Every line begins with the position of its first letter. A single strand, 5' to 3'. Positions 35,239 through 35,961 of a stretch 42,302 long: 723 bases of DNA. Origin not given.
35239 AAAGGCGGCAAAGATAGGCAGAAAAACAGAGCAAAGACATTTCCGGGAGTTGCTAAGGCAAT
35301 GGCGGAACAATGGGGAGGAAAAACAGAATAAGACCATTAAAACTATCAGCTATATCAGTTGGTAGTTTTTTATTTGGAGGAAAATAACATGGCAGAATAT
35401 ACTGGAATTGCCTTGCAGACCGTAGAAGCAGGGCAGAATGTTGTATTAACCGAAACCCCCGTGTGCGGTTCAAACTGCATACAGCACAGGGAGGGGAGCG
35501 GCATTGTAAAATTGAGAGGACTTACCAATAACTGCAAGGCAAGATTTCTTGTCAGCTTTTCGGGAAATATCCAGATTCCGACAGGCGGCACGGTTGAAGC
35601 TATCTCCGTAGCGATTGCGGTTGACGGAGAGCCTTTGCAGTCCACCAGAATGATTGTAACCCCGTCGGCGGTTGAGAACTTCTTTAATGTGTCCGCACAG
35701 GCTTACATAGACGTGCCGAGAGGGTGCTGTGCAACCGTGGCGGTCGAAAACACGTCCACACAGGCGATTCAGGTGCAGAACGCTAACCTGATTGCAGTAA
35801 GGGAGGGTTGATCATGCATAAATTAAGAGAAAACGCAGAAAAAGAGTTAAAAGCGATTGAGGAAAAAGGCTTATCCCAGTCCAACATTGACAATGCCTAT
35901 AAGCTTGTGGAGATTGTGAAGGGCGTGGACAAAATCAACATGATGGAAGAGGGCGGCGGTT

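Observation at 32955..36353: Cluster of low-complexity, spore-surface-like or condensate-like proteins expressed from late promoters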

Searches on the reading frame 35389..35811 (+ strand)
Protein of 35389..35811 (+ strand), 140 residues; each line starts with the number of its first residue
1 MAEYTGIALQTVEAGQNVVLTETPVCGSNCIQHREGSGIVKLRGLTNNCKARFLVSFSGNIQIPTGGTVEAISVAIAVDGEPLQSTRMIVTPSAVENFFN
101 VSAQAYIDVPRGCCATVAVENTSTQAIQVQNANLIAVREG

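Call 4: search_protein_families(library=pfam, proteins=[window:35389-35811:+], max_evalue=1)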
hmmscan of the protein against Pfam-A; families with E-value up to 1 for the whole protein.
window:35389-35811:+ (140 aa): 0 families

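Call 5: search_protein_families(library=phrogs, proteins=[window:35389-35811:+], max_evalue=0.1)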
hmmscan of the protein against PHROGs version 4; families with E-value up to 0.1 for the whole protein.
window:35389-35811:+ (140 aa): 1 family
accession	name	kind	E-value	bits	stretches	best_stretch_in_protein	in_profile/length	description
phrog_20016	-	unknown function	6.4e-74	247.3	1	1-140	1-141/141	-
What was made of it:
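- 35389..35811 (+): D: 140-aa stand-alone BclA_C/TNF/C1q-like jelly roll. Presumed trimer. The most conserved protein of the set. phrog_20016, E 6e-74 (call 5).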

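Call 11: find_homologous_proteins(query=window:35389-35811:+, max_evalue=0.001)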
Query window:35389-35811:+ (140 aa): 3830 proteins with E <= 0.001 among 3884 candidates; the best 120 are listed.
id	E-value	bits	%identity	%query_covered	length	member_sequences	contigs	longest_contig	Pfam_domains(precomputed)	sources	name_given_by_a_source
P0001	4.4e-81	287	96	100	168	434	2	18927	-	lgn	-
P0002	5.3e-76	270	90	99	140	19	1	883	-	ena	-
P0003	8.4e-76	270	93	100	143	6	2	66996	-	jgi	-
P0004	9.8e-76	270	90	100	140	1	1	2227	-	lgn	-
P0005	5.6e-75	267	91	99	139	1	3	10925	-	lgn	-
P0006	2.3e-74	265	91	99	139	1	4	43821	-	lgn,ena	-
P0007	4.6e-74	264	88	99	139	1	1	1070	-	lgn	-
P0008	1.5e-73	263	88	99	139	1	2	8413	-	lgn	-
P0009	4.0e-73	261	89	99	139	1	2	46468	-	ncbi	-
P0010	6.8e-73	260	88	99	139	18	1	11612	-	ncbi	-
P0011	1.4e-72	259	85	100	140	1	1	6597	-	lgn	-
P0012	3.6e-72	258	87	100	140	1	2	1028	-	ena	-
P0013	2.2e-71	255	88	99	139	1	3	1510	-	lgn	-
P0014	4.2e-71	255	86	100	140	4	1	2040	-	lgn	-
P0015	5.0e-71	254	83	100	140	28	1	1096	-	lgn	-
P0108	1.0e-64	234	80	98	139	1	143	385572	-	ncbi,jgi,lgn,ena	jgi:hypothetical protein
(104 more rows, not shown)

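Call 16: find_related_loci(query=window:35389-35811:+, collection=viral_contigs, flank=10000)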
Query window:35389-35811:+ (140 aa) in viral_contigs; peptide patterns used: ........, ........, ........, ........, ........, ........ (x = any residue, [..] = any of these).
600 stretches matched a pattern (row limit reached: there are more); 582 encode a relative of the query (tblastn E <= 1e-3); the best 80 are kept; 80 distinct loci.
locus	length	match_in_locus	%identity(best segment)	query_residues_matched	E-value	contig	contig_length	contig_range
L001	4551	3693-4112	100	1-140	2e-90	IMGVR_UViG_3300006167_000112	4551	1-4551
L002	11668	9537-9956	99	1-140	1e-89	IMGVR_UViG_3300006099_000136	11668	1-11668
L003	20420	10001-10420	98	1-140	6e-89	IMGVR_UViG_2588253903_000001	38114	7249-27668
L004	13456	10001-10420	97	1-140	6e-89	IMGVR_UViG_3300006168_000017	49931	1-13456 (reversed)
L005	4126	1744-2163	96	1-140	1e-86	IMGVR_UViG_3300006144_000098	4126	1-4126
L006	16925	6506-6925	84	1-140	4e-78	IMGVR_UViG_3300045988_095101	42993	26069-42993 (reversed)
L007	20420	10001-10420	84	1-140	4e-78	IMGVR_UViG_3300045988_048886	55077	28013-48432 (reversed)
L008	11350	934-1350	84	1-139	5e-78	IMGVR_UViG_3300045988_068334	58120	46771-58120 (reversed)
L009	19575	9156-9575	84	1-140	4e-78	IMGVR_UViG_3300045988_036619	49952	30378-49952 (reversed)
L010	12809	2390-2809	84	1-140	4e-78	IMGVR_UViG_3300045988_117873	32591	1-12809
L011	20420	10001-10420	84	1-140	4e-78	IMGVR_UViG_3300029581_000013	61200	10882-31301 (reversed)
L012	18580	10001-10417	84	1-139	9e-78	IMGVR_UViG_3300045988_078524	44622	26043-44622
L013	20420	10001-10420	84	1-140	4e-78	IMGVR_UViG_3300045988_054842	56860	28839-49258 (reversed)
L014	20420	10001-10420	84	1-140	4e-78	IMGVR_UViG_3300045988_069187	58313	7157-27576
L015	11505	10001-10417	83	1-139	2e-77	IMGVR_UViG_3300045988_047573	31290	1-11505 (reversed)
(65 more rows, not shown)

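Call 20: predict_structure(protein=window:35389-35811:+)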
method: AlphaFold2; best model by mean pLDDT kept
length: 140 residues; sequences in the alignment: 1
mean_pLDDT: 60.1   pTM: 0.56
mean pLDDT of the five models: 60.1, 54.0, 51.6, 50.4, 48.4
residues with pLDDT >= 90: 0; 70-90: 41; 50-70: 69; < 50: 30
segments of 3 or more residues with pLDDT < 50: 5-7, 22-37, 92-94
pLDDT, mean of each block of 10 residues (from residue 1): 53 72 42 48 51 73 62 55 52 58 68 64 75 69
secondary structure, 60 per line:
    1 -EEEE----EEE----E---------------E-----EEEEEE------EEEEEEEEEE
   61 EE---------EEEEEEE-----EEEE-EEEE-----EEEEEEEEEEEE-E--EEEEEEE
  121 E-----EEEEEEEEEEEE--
elements in order: E2-5 E10-12 E39-44 E51-62 E72-78 E84-87 E89-92 E98-109 E114-121 E127-138

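Call 21: find_related_loci(query=window:35389-35811:+, collection=genome_contigs, flank=6000)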
Query window:35389-35811:+ (140 aa) in genome_contigs; peptide patterns used: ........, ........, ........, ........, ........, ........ (x = any residue, [..] = any of these).
600 stretches matched a pattern (row limit reached: there are more); 11 encode a relative of the query (tblastn E <= 1e-3); 11 distinct loci.
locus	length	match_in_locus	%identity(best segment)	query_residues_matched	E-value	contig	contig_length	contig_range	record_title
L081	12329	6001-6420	98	1-140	3e-91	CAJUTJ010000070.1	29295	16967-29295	MAG TPA_asm: uncultured Acetatifactor sp. isolate MGBC165152 genome assembly, contig: MGBC165152.70, whole genome shotgu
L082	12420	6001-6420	99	1-140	1e-90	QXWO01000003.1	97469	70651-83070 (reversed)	Lachnospiraceae bacterium strain 1XD21-87 Scaffold2_1, whole genome shotgun sequence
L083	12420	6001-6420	98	1-140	6e-90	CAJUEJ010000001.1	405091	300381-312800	MAG TPA_asm: uncultured Hungatella sp. isolate MGBC130490 genome assembly, contig: MGBC130490.1, whole genome shotgun se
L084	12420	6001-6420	97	1-140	4e-89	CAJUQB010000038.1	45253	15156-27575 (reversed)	MAG TPA_asm: uncultured Lachnospiraceae bacterium isolate MGBC162980 genome assembly, contig: MGBC162980.38, whole genom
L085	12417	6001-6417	81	1-138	7e-73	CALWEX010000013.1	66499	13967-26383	MAG: uncultured Clostridia bacterium isolate E13__bin45 genome assembly, contig: E13__k127_70568, whole genome shotgun s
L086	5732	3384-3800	81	1-139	5e-73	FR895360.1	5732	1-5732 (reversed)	Firmicutes bacterium CAG:882 genomic scaffold, scf66, whole genome shotgun sequence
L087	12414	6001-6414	75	1-138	6e-68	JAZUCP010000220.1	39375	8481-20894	MAG: Acetatifactor sp. isolate T1900045313_YK20190002.MAGScoT_cleanbin_000094 SGB_6257_k141_5798292, whole genome shotgu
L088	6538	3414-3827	71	1-138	3e-61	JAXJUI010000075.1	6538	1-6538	MAG: Agathobacter sp. isolate DOME_MAG_5004 5004_C0320_k141_82155, whole genome shotgun sequence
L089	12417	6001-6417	53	1-138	3e-40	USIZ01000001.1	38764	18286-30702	uncultured Clostridiales bacterium isolate UMGS1766 genome assembly, contig: NODE_404_length_38764_cov_5.366530, whole g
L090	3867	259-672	49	1-139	1e-32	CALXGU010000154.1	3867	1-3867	MAG: uncultured Clostridia bacterium isolate BRZ_FD__bin98 genome assembly, contig: BRZ_FD__NODE_28632_length_3867_cov_1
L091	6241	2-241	51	57-135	5e-19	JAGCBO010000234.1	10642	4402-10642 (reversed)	MAG: Clostridia bacterium isolate RGIG9642 Yak_Jejunum.Co__c373202, whole genome shotgun sequence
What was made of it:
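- Hosts are Lachnospiraceae and other Clostridia (call 21).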

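Call 23: fold_search(model_id=the predicted structure, library=pdb)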
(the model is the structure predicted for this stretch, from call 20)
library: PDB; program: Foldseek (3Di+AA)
matches with E <= 10: 1842; with E <= 0.001: 56
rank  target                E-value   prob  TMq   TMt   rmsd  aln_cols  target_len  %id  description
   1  9h38_B                2.1e-05  1.00  0.64  0.65   3.9       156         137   12  C-terminal domain of the F-ENA tip fibrillum F-BclA from Bacillus thuringiensis (released 2025-03-12)
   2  9h38_M                4.4e-05  1.00  0.67  0.69   3.5       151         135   12  C-terminal domain of the F-ENA tip fibrillum F-BclA from Bacillus thuringiensis (released 2025-03-12)
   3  9h38_S                4.4e-05  1.00  0.61  0.61   4.3       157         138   13  C-terminal domain of the F-ENA tip fibrillum F-BclA from Bacillus thuringiensis (released 2025-03-12)
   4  6a3v_E                4.4e-05  1.00  0.54  0.52   5.6       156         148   12  Complex structure of human 4-1BB and 4-1BBL (released 2018-10-10)
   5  9h38_A                4.9e-05  1.00  0.64  0.64   3.9       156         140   12  C-terminal domain of the F-ENA tip fibrillum F-BclA from Bacillus thuringiensis (released 2025-03-12)
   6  9h38_K                1.3e-04  1.00  0.64  0.64   3.9       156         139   12  C-terminal domain of the F-ENA tip fibrillum F-BclA from Bacillus thuringiensis (released 2025-03-12)
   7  9h38_L                1.5e-04  1.00  0.61  0.61   4.3       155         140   14  C-terminal domain of the F-ENA tip fibrillum F-BclA from Bacillus thuringiensis (released 2025-03-12)
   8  7r1m_A                1.9e-04  1.00  0.56  0.51   5.9       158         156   10  Crystal structure of ExsFA, a Bacillus cereus spore exosporium protein (released 2023-02-15)
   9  6cu0_E                1.9e-04  1.00  0.53  0.52   6.9       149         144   13  Crystal structure of 4-1BBL/4-1BB (C121S) complex in P21 space group (released 2018-05-09)
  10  6cpr_A                1.9e-04  1.00  0.53  0.50   7.1       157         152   14  Crystal structure of 4-1BBL/4-1BB complex in C2 space group (released 2018-05-09)
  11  6a3v_A                2.0e-04  1.00  0.60  0.57   5.6       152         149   12  Complex structure of human 4-1BB and 4-1BBL (released 2018-10-10)
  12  6mge_C                2.0e-04  1.00  0.56  0.55   5.7       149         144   11  Structure of human 4-1BBL (released 2018-11-21)
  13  1rj7_J                2.1e-04  1.00  0.60  0.59   4.3       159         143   13  Crystal structure of EDA-A1 (released 2003-12-09)
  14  6cu0_A                2.2e-04  1.00  0.57  0.54   4.9       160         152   13  Crystal structure of 4-1BBL/4-1BB (C121S) complex in P21 space group (released 2018-05-09)
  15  6cu0_B                2.2e-04  1.00  0.57  0.55   5.1       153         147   13  Crystal structure of 4-1BBL/4-1BB (C121S) complex in P21 space group (released 2018-05-09)
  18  9h38_R                2.5e-04  1.00  0.63  0.63   4.0       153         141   15  C-terminal domain of the F-ENA tip fibrillum F-BclA from Bacillus thuringiensis (released 2025-03-12)
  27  7r1m_B                3.1e-04  1.00  0.53  0.49   6.1       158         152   11  Crystal structure of ExsFA, a Bacillus cereus spore exosporium protein (released 2023-02-15)
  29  9h3d_E                3.5e-04  1.00  0.48  0.47   6.7       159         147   11  F-ENA exosporium anchoring complex between ExsF and a peptide derived from the N-terminus of F-Anchor (released 2025-03-12)
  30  9h3d_D                3.6e-04  1.00  0.54  0.52   6.6       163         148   11  F-ENA exosporium anchoring complex between ExsF and a peptide derived from the N-terminus of F-Anchor (released 2025-03-12)
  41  8ke9_A                6.1e-04  1.00  0.55  0.39   6.1       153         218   10  The CBD domain of cyanophage A-1(L) short tail fiber (released 2024-04-10)
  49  8d02                  8.3e-04  1.00  0.55  0.53   5.7       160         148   12  Crystal Structure of Bacillus anthracis BxpB (released 2023-05-24)
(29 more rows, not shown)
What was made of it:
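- Tried and rejected: The first, single-sequence AF2 model of D was poor (pLDDT 60, call 20), although its Foldseek hits already pointed to BclA and TNF (call 23).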

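Call 24: find_encoding_contigs(protein=P0108, flank=10000, max_places=4)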
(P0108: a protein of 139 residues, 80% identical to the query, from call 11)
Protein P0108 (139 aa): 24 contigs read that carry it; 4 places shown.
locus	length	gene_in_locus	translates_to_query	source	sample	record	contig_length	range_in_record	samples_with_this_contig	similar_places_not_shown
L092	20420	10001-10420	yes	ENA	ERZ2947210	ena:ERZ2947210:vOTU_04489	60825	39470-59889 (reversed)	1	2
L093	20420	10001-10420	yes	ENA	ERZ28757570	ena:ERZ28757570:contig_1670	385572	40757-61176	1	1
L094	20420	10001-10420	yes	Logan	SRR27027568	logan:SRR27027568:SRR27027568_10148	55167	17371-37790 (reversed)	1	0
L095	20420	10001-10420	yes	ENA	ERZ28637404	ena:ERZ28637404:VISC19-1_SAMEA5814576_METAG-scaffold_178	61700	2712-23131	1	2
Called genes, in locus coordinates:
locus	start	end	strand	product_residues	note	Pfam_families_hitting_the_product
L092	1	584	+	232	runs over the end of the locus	-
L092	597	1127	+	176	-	-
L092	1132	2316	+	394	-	PF01507:PAPS_reduct (weak)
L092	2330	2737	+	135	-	-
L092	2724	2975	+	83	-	-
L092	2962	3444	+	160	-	-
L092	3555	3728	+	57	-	-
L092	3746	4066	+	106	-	-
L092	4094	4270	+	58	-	-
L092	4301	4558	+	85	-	-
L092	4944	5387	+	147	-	-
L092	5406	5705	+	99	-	-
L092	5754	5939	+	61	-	-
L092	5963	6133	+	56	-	-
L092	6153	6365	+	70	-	PF00196:GerE (weak)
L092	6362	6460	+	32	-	-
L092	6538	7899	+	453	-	PF00239:Resolvase, PF13408:Zn_ribbon_recom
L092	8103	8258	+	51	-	-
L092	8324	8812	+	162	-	-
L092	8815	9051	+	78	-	-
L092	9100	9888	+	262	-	-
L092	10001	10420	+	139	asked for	-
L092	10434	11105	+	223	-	-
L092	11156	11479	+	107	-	-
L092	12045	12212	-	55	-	-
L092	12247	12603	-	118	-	-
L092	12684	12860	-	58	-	-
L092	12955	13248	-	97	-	-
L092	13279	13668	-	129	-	-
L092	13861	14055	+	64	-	-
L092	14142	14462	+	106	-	-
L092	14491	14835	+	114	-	-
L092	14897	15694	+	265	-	-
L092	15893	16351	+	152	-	-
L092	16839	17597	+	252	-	-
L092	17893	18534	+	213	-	-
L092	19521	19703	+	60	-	-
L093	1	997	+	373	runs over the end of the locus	PF21799:MurD-like_N (weak), PF02875:Mur_ligase_C (faint), PF08245:Mur_ligase_M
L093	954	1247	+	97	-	PF02875:Mur_ligase_C (weak)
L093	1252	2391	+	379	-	PF01098:FTSW_RODA_SPOVE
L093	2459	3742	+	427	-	PF00275:EPSP_synthase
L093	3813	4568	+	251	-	PF08478:POTRA_1 (faint)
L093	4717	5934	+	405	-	PF00091:Tubulin, PF12327:FtsZ_C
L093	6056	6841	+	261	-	PF03419:Peptidase_U4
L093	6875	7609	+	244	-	PF04542:Sigma70_r2, PF04545:Sigma70_r4, PF01381:HTH_3 (weak)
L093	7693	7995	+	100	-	PF04542:Sigma70_r2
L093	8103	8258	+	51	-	-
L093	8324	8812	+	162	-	-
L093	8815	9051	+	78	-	-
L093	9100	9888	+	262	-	-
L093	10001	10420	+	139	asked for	-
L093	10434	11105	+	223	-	-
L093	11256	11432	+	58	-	-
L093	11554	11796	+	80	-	-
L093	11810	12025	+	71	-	-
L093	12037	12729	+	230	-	PF10543:ORF6N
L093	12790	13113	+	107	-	-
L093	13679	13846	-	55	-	-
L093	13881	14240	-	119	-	-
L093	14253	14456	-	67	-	-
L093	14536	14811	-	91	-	-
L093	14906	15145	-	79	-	-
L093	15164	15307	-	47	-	-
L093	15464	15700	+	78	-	PF13443:HTH_26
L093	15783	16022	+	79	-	-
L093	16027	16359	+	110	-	-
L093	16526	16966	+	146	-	-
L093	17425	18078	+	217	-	-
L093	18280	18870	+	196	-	PF01844:HNH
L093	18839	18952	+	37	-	-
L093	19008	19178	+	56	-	-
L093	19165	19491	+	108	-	-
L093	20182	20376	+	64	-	-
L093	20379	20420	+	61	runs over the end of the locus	-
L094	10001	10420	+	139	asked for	-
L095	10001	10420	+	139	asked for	-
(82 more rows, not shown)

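Call 27: search_protein_families(library=ncbifam, proteins=[window:35389-35811:+, L093:6875-7609:+, L093:7693-7995:+, L092:6153-6365:+, L092:11156-11479:+], max_evalue=0.1)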
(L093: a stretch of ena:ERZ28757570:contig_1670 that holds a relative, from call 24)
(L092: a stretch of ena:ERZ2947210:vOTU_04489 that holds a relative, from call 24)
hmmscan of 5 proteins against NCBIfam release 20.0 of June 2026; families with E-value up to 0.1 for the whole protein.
window:35389-35811:+ (140 aa): 0 families

L093:6875-7609:+ (244 aa): 79 families (the best 25 are shown)
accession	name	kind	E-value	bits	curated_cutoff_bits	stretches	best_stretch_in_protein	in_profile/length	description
NF006158.0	PRK08301.1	equivalog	5.5e-116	386.1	339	1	25-243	24-239/241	RNA polymerase sporulation sigma factor SigE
TIGR02835.1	spore_sigmaE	equivalog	3.4e-111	370.3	348.6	1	26-243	18-232/234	RNA polymerase sporulation sigma factor SigE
NF004471.0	PRK05803.1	subfamily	6.5e-77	257.9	252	1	30-243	21-230/235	RNA polymerase sporulation sigma factor SigK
TIGR02846.1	spore_sigmaK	equivalog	2.4e-73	246.4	298.65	1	29-241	17-226/227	RNA polymerase sporulation sigma factor SigK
TIGR02980.1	SigBFG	subfamily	2.2e-35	122.4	234.35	2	139-241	135-226/227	SigB/SigF/SigG family RNA polymerase sigma factor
TIGR02937.1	sigma70-ECF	superfamily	1.2e-34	119.3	42.9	1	61-241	1-165/165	sigma-70 family RNA polymerase sigma factor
TIGR02885.1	spore_sigF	equivalog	2.2e-34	119.3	321.45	2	57-142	7-92/231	RNA polymerase sporulation sigma factor SigF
NF004052.0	PRK05572.1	subfamily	4.6e-34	118.1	311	2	54-143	25-114/252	SigF/SigG family RNA polymerase sporulation sigma factor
NF006071.0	PRK08215.1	equivalog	6.3e-33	114.4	372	2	42-142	19-118/258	RNA polymerase sporulation sigma factor SigG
TIGR02850.1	spore_sigG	equivalog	9.8e-32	110.4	457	2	51-141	25-114/254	RNA polymerase sporulation sigma factor SigG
TIGR02997.1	Sig70-cyanoRpoD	subfamily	3.9e-27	95.3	384.5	2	55-128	68-141/298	RNA polymerase sigma factor, RpoD/SigA family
TIGR02394.1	rpoS_proteo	equivalog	5.9e-27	94.9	378.7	2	36-126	21-111/285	RNA polymerase sigma factor RpoS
TIGR02393.1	RpoD_Cterm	equivalog_domain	3.2e-26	92.4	354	2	62-125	1-64/238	RNA polymerase sigma factor RpoD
NF041931.2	MzaA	equivalog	7.1e-25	87.9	800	2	50-124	465-538/726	MZA anti-phage system associated sigma-70 family RNA polymerase sigma factor MzaA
NF005143.0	PRK06596.1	subfamily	9.1e-25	87.7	241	2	40-133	27-120/285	RNA polymerase factor sigma-32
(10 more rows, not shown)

L093:7693-7995:+ (100 aa): 59 families (the best 25 are shown)
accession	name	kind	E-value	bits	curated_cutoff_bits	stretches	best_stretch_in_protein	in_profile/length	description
NF006071.0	PRK08215.1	equivalog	2.7e-49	168.1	372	1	1-100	1-100/258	RNA polymerase sporulation sigma factor SigG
TIGR02850.1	spore_sigG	equivalog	4.5e-45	154.1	457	1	5-100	2-97/254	RNA polymerase sporulation sigma factor SigG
NF004052.0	PRK05572.1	subfamily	8.4e-31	107.4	311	1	13-100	8-95/252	SigF/SigG family RNA polymerase sporulation sigma factor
TIGR02885.1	spore_sigF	equivalog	3.5e-28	99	321.45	1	29-100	3-74/231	RNA polymerase sporulation sigma factor SigF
NF004471.0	PRK05803.1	subfamily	8.5e-23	80.8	252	1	18-95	31-108/235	RNA polymerase sporulation sigma factor SigK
TIGR02980.1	SigBFG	subfamily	1.3e-22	80.6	234.35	1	35-100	1-66/227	SigB/SigF/SigG family RNA polymerase sigma factor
TIGR02846.1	spore_sigmaK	equivalog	8e-22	77.9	298.65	1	17-95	27-106/227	RNA polymerase sporulation sigma factor SigK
NF006158.0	PRK08301.1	equivalog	2.4e-20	73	339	1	8-94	30-116/241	RNA polymerase sporulation sigma factor SigE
TIGR02835.1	spore_sigmaE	equivalog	2.8e-20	72.8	348.6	1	10-95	25-110/234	RNA polymerase sporulation sigma factor SigE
NF006666.0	PRK09210.1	equivalog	8.4e-19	68.1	572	1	14-95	109-190/370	RNA polymerase sigma factor RpoD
TIGR02394.1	rpoS_proteo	equivalog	2.4e-16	60.1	378.7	1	15-94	24-103/285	RNA polymerase sigma factor RpoS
TIGR02997.1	Sig70-cyanoRpoD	subfamily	2.4e-16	59.9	384.5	1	21-94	59-131/298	RNA polymerase sigma factor, RpoD/SigA family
NF041931.2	MzaA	equivalog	3.6e-16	59.2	800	1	24-94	463-532/726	MZA anti-phage system associated sigma-70 family RNA polymerase sigma factor MzaA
NF004207.0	PRK05657.1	equivalog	5.2e-15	55.6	394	1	15-94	67-146/329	RNA polymerase sigma factor RpoS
NF005693.0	PRK07500.1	equivalog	3.6e-14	52.6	315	1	16-95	18-98/289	RNA polymerase factor sigma-32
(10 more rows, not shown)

L092:6153-6365:+ (70 aa): 15 families
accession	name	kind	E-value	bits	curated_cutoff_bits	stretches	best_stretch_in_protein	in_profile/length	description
TIGR01884.1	cas_HTH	subfamily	7.2e-05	22.3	60.2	1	9-61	129-183/202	CRISPR-associated CARF protein Csa3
TIGR02937.1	sigma70-ECF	superfamily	0.0002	21.1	42.9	1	10-63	110-162/165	sigma-70 family RNA polymerase sigma factor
TIGR02531.1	yecD_yerC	hypoth_equivalog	0.00036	20.9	42.2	1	22-54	38-70/88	YerC/YecD family TrpR-related protein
NF007018.1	PRK09483.1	equivalog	0.0014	18.3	280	1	18-63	147-192/217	UvrY/SirA/GacA family response regulator transcription factor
NF048019.1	IS256_Zn_var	equivalog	0.0017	17.6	150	1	22-63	37-78/304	IS256 family transposase, variant Zn-binding type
NF053814.1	teico_TcaR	equivalog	0.0034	17.5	170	1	15-58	31-76/151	MarR family transcriptional regulator TcaR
NF052366.1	photon_PedR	equivalog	0.0038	17.4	120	1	20-62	3-45/74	photosynthetic electron transport-dependent transcriptional regulator PedR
NF040888.1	trans_reg_YafC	equivalog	0.0041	16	470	1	21-63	4-46/293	DNA-binding transcriptional regulator YafC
TIGR02985.1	Sig70_bacteroi1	subfamily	0.0056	16.9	126.4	1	5-57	98-153/162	RNA polymerase sigma-70 factor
NF011940.0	PRK15411.1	equivalog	0.021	14.6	162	1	19-63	137-181/207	transcriptional regulator RcsA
NF007419.0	PRK09958.1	equivalog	0.022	14.4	251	1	20-61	144-185/204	acid-sensing system DNA-binding response regulator EvgA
NF052445.1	RespRegMctR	equivalog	0.034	13.5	300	1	16-63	141-188/205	two-component system response regulator MctR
TIGR03755.1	conj_TIGR03755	equivalog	0.044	12.6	270.45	1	15-65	321-370/419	integrating conjugative element protein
NF008098.0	PRK10840.1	equivalog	0.054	13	235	1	20-55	151-186/216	response regulator transcription factor RcsB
NF007403.0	PRK09935.1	equivalog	0.062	12.9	271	1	18-63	148-193/210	fimbria biosynthesis transcriptional regulator FimZ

L092:11156-11479:+ (107 aa): 2 families
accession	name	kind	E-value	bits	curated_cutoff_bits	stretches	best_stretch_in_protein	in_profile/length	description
NF038122.1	metallo_LGF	subfamily_domain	0.00025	21.2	80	1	9-76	101-167/274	NF038122 family metalloprotease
NF033876.2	flagella_HExxH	equivalog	0.019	14.4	205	1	5-63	82-140/384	flagellinolysin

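Call 31: search_solved_structures(query=A3, max_evalue=10, show_alignments=2)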
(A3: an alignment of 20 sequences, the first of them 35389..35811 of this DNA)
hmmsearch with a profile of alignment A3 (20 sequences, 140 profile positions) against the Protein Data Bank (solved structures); distinct sequences matched with E-value up to 10: 1.
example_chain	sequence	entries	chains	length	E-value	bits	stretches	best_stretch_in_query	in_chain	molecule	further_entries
1hzg_A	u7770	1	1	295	0.91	12.3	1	6-53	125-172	CYTOTOXIC NECROTIZING FACTOR 1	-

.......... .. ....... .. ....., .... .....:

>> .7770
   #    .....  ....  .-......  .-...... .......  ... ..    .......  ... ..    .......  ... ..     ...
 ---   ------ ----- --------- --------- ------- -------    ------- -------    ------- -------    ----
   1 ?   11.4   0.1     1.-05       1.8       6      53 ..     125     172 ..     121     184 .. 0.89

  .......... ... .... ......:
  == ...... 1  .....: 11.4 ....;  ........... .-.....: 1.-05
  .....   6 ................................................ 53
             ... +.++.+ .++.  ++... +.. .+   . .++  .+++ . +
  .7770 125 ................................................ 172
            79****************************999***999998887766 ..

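Call 40: predict_structure(alignment_id=A4)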
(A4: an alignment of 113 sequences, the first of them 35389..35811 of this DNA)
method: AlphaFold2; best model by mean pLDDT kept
length: 140 residues; sequences in the alignment: 113
mean_pLDDT: 91.1   pTM: 0.84
mean pLDDT of the five models: 91.1, 89.9, 89.0, 85.8, 82.5
residues with pLDDT >= 90: 107; 70-90: 26; 50-70: 7; < 50: 0
segments of 3 or more residues with pLDDT < 50: none
pLDDT, mean of each block of 10 residues (from residue 1): 91 94 73 78 90 96 94 96 94 91 96 94 96 92
secondary structure, 60 per line:
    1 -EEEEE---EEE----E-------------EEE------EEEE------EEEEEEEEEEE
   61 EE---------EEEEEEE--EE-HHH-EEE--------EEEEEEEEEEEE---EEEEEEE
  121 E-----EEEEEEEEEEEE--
elements in order: E2-6 E10-12 E31-33 E40-43 E50-62 E72-78 E88-90 E99-110 E114-121 E127-138
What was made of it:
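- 35389..35811 (+): AF2 pLDDT 91, pTM 0.84 (call 40).
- On BclA_C / TNF-C1q-like jelly-roll superfamily (for D): The AF2 model has pLDDT 91 and pTM 0.84 (call 40).
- On BclA-type collagen-like exosporium glycoprotein: D is 140 aa and the jelly roll spans residues 2-138 (call 40).
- Tried and rejected: An alignment of 113 permitted sequences gave pLDDT 91 (call 40).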
